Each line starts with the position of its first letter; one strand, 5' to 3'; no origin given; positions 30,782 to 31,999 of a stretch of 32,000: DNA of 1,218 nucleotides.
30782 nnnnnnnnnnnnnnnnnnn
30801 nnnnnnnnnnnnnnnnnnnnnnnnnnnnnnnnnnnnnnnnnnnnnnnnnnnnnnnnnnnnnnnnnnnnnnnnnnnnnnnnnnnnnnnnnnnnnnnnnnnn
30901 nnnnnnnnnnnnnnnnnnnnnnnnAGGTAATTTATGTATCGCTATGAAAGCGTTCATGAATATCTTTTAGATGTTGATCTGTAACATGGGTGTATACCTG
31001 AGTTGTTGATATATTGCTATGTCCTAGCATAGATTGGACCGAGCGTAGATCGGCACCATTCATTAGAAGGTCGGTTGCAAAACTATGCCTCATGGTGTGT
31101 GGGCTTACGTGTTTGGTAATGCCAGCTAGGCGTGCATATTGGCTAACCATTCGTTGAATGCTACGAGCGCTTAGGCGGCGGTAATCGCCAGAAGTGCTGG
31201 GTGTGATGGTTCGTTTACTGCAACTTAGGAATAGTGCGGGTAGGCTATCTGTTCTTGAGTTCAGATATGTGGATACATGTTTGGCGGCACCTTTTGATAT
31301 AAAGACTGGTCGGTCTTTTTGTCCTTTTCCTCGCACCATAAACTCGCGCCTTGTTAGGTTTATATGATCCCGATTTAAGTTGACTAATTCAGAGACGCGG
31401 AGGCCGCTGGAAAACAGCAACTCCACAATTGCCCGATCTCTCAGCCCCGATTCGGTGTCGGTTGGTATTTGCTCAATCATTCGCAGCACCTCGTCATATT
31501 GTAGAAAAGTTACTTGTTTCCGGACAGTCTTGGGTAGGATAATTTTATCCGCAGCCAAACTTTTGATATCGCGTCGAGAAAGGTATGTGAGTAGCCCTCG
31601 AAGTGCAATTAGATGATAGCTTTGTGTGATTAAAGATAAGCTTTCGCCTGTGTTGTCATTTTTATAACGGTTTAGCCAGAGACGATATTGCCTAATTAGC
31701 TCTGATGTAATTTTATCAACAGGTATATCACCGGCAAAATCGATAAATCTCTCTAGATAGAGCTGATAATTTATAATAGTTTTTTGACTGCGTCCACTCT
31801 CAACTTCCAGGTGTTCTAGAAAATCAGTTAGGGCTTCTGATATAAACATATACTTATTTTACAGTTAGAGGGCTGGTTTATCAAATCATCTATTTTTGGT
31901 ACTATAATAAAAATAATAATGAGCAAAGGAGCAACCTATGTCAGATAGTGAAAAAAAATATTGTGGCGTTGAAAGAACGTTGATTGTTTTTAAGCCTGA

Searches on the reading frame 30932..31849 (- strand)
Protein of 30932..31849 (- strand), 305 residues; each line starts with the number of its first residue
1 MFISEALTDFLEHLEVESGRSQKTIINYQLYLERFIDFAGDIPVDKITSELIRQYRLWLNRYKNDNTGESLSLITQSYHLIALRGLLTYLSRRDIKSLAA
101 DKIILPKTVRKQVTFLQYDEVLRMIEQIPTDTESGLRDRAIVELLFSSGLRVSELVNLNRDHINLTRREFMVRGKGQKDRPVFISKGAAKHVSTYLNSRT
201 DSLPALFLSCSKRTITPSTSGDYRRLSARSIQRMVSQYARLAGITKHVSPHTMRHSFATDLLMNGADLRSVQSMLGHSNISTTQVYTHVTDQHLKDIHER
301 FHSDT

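Call 10: search_protein_families(library=ncbifam, proteins=[window:30932-31849:-], max_evalue=0.1)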
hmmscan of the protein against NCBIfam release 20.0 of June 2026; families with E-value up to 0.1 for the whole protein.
window:30932-31849:- (305 aa): 13 families
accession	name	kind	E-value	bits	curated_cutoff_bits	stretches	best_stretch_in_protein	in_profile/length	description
TIGR02225.1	recomb_XerD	equivalog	8.4e-71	238.7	329.6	1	9-303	2-288/290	site-specific tyrosine recombinase XerD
TIGR02224.1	recomb_XerC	equivalog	1.6e-70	237.8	335.15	1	9-303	2-291/295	tyrosine recombinase XerC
NF001399.0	PRK00283.1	subfamily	1e-69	235.1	279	1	4-303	6-297/300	tyrosine recombinase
NF040815.2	recomb_XerA_Arch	equivalog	4.5e-66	223.1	220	1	9-297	2-262/263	site-specific tyrosine recombinase/integron integrase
NF002331.0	PRK01287.1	subfamily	5.1e-59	200.1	371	1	6-302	29-325/365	site-specific tyrosine recombinase XerC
TIGR02249.1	integrase_gron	subfamily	3.2e-39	135.1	265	2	210-297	219-308/315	integron integrase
NF003462.0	PRK05084.1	equivalog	6.9e-37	127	267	1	136-300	195-355/360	tyrosine recombinase XerS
NF011946.0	PRK15417.1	equivalog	5e-24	85.1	435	2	216-291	240-317/337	integron integrase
NF007371.0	PRK09871.1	subfamily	2.8e-13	49.9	222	1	114-300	5-185/198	tyrosine-type DNA invertase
NF007370.0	PRK09870.1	subfamily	9.9e-12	44.9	221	1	110-299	7-189/200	tyrosine-type DNA invertase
NF040693.1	recomb_GmtY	equivalog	4.8e-11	42.6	340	1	195-294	339-437/441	gamma-mobile-trio recombinase GmtY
NF041502.1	integrase_1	equivalog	5.3e-06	25.4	350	1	174-299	255-370/484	site-specific integrase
NF047926.1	integrase_GmtZ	equivalog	0.0037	15.3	600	1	224-296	406-477/784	gamma-mobile-trio integrase GmtZ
